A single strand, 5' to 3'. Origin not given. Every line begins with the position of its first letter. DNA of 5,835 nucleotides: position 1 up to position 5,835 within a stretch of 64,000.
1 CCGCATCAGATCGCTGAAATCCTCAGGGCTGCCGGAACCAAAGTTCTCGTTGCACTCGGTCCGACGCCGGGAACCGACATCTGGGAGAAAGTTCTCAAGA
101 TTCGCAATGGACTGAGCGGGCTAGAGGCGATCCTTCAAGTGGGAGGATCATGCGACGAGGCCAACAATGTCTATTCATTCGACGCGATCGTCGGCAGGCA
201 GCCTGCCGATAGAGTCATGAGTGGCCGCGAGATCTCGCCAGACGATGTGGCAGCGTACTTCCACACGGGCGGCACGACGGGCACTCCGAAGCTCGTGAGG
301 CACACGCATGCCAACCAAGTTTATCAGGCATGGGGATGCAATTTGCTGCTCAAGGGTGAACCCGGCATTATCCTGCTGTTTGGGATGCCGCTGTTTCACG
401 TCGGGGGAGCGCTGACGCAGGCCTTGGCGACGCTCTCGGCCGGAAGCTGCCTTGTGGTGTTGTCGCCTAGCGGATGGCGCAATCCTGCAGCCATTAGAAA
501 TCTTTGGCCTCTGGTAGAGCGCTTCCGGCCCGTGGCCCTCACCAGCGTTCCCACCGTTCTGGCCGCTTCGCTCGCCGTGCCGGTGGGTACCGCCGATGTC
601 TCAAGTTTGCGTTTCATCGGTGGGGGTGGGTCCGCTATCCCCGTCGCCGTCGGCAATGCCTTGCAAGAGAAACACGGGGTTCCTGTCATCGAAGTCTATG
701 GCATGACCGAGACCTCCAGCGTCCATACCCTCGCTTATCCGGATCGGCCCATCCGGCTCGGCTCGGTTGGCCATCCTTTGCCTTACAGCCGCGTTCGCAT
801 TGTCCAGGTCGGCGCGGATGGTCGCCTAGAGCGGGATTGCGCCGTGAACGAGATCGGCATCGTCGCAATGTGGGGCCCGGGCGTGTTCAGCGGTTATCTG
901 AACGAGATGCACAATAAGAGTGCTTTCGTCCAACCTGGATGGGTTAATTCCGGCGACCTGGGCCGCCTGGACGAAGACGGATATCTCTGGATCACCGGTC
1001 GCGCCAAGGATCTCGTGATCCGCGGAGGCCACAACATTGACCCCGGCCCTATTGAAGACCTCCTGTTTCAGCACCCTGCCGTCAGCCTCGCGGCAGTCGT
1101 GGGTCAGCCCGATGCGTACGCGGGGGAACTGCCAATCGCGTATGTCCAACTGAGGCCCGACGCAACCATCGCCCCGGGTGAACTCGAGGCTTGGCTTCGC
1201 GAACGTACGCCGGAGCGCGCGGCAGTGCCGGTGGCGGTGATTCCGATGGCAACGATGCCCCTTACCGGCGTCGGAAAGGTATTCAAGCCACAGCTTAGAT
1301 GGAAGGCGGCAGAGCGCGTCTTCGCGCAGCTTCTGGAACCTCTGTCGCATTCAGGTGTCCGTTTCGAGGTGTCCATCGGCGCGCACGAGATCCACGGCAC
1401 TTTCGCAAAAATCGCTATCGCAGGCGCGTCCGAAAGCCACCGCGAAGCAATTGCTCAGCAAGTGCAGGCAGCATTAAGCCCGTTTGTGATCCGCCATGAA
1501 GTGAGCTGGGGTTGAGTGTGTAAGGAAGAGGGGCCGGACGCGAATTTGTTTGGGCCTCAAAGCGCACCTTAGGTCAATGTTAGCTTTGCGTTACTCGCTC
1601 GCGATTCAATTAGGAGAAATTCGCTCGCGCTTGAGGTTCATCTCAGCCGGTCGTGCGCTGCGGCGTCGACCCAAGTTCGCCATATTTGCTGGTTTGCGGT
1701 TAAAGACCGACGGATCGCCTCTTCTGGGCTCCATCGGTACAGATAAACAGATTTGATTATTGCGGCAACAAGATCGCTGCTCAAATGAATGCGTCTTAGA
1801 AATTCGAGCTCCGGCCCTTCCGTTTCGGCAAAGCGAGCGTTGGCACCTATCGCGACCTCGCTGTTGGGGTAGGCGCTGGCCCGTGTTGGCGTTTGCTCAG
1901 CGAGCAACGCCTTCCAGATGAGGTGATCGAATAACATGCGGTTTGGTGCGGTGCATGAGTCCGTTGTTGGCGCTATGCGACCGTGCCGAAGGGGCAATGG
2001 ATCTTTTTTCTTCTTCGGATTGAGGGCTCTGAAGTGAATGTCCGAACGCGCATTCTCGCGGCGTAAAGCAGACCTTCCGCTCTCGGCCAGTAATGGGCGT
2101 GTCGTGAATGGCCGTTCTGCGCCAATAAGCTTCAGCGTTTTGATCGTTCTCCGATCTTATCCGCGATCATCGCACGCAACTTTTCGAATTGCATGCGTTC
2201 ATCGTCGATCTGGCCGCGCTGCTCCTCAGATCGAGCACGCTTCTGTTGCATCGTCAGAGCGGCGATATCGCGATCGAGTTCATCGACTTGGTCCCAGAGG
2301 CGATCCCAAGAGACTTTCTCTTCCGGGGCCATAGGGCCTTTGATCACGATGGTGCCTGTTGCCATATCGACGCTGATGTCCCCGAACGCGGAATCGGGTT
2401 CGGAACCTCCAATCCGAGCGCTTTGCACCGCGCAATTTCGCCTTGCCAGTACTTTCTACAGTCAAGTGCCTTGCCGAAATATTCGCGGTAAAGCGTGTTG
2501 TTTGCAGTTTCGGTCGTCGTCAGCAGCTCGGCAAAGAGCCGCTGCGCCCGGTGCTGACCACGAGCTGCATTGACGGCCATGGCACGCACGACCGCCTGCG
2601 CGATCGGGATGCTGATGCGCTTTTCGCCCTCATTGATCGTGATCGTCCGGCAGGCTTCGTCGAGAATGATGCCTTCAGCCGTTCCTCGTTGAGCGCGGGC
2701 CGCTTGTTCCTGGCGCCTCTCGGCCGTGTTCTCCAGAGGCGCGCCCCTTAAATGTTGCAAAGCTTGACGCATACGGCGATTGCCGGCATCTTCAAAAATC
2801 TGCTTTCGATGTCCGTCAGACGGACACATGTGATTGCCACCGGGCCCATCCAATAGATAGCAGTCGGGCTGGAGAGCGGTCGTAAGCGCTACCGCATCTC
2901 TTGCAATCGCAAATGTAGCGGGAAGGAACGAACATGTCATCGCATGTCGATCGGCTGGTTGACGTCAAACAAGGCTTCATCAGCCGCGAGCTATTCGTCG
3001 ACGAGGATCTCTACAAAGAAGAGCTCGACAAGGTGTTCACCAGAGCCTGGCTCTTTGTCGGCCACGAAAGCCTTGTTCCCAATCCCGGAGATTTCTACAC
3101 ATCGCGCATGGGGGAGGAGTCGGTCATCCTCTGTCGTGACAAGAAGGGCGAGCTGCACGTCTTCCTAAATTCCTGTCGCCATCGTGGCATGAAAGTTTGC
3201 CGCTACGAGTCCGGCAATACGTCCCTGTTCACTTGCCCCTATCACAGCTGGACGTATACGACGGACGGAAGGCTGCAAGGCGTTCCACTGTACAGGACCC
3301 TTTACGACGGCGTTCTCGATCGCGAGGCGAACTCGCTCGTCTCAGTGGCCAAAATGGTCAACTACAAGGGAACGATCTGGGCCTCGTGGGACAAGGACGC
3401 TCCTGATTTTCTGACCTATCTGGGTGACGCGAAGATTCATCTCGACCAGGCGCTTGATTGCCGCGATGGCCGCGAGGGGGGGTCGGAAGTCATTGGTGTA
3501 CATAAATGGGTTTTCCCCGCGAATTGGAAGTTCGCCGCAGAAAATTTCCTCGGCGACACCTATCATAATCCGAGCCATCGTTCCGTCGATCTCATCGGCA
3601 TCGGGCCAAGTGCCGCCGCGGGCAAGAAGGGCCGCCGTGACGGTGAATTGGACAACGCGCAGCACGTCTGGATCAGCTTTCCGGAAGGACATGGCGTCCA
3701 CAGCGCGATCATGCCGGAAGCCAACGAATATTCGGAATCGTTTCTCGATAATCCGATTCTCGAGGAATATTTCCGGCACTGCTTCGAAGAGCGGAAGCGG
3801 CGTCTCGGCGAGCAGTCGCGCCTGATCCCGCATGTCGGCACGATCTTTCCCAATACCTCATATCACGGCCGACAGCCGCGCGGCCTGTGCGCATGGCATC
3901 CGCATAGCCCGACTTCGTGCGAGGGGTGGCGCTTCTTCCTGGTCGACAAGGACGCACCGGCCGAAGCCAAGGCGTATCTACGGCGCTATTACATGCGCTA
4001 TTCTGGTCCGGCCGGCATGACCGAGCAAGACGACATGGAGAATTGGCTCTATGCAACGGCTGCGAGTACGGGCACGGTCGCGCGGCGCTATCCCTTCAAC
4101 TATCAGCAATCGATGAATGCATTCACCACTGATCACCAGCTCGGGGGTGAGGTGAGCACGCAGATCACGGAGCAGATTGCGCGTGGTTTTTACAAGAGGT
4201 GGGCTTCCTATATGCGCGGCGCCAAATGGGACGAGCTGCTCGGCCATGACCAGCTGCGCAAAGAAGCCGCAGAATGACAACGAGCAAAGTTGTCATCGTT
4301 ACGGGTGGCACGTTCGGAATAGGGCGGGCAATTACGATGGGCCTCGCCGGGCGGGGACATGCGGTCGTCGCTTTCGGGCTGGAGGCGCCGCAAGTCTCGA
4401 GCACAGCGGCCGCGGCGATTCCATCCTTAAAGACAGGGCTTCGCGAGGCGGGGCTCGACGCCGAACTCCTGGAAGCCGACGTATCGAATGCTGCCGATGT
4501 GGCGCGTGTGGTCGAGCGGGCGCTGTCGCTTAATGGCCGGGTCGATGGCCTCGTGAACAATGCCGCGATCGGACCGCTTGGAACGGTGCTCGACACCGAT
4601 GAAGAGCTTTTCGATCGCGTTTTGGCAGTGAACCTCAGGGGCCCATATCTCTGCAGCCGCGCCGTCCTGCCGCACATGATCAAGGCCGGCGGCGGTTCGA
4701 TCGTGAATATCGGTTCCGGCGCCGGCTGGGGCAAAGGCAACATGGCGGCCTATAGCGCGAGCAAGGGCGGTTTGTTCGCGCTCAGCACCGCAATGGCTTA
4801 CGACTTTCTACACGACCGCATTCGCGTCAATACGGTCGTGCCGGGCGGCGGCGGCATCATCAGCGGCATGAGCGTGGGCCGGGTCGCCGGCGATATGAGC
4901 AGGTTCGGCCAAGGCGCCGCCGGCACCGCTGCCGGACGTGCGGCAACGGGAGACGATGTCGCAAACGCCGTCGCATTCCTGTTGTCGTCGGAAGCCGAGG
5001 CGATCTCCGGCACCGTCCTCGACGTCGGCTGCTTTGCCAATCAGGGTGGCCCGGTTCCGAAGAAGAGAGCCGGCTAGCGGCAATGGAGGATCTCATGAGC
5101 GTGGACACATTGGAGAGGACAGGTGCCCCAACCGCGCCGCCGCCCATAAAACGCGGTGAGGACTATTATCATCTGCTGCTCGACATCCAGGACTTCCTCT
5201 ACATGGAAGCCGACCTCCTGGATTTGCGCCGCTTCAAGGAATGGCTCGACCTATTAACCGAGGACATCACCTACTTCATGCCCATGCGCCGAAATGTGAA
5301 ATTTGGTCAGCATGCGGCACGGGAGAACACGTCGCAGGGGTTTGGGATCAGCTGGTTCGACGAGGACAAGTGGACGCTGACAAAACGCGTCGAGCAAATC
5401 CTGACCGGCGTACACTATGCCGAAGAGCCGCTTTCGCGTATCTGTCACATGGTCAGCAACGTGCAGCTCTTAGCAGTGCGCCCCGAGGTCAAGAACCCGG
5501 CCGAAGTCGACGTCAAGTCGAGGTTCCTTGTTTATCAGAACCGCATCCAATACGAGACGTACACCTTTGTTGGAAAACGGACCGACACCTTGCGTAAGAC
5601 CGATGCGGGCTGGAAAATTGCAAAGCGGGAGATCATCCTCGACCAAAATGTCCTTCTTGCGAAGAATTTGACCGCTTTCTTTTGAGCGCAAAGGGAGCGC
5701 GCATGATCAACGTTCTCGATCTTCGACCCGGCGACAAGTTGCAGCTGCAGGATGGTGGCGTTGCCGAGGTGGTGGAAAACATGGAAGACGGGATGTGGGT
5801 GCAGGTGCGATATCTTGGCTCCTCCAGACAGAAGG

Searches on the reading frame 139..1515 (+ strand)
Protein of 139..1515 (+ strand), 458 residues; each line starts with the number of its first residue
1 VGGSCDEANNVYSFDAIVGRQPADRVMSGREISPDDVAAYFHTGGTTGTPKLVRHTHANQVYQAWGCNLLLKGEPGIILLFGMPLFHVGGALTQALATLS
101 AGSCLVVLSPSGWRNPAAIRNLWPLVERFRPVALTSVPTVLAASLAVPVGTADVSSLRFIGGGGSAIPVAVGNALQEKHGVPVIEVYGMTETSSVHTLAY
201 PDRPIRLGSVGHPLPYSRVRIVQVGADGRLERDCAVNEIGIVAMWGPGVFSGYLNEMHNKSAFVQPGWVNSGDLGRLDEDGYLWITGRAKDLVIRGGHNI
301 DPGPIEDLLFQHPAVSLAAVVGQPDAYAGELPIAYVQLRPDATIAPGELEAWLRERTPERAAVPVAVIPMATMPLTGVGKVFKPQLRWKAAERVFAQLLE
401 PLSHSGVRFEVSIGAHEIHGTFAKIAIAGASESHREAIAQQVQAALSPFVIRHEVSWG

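Call 70: search_protein_families(library=pfam, proteins=[window:139-1515:+], max_evalue=0.00001)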
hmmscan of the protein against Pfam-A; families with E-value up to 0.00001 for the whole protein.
window:139-1515:+ (458 aa): 2 families
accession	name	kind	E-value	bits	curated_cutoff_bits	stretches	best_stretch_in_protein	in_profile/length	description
PF00501.34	AMP-binding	-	8.9e-43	147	29.9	1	29-254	156-384/384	AMP-binding enzyme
PF13193.12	AMP-binding_C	-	1.1e-13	52.3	24.5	1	305-380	2-76/76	AMP-binding enzyme C-terminal domain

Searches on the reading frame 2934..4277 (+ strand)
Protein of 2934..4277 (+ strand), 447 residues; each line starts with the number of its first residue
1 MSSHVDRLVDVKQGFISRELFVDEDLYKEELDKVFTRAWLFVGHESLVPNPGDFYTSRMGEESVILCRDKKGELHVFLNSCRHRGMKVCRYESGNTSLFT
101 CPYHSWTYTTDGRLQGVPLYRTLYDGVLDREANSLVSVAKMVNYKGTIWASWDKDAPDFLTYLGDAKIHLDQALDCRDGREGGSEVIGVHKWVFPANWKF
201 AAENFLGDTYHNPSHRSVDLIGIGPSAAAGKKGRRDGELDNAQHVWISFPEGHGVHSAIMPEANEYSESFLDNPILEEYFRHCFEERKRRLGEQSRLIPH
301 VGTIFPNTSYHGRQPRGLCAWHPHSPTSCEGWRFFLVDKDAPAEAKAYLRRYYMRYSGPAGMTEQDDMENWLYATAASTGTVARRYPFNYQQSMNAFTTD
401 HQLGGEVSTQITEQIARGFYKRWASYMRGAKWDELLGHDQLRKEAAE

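Call 70: search_protein_families(library=pfam, proteins=[window:2934-4277:+], max_evalue=0.00001)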
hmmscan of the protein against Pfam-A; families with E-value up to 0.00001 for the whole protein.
window:2934-4277:+ (447 aa): 2 families
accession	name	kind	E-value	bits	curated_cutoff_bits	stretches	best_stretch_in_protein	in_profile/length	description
PF00355.32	Rieske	-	1.7e-17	63.5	20.3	1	39-120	2-81/88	Rieske [2Fe-2S] domain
PF00848.25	Ring_hydroxyl_A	-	6.5e-13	49.5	24.9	1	191-428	11-207/208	Ring hydroxylating alpha subunit (catalytic domain)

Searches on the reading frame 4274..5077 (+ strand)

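Call 70: search_protein_families(library=pfam, proteins=[window:4274-5077:+], max_evalue=0.00001)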
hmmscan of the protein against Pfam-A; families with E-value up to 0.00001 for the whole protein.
window:4274-5077:+ (267 aa): 3 families
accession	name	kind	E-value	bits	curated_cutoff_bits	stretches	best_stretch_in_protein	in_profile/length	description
PF00106.31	adh_short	-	1.8e-43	148.8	26.6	1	5-192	1-181/195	short chain dehydrogenase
PF13561.12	adh_short_C2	-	1.9e-43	149.2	27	1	15-251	7-231/236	Enoyl-(Acyl carrier protein) reductase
PF08659.16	KR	-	2.2e-11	44.4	22.6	1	7-162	3-151/180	KR domain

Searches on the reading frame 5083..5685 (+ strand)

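Call 70: search_protein_families(library=pfam, proteins=[window:5083-5685:+], max_evalue=0.00001)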
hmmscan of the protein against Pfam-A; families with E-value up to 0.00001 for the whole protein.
window:5083-5685:+ (200 aa): 1 family
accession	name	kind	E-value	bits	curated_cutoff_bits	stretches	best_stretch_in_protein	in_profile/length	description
PF00866.24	Ring_hydroxyl_B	-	1.2e-36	126.4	27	1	42-191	2-142/144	Ring hydroxylating beta subunit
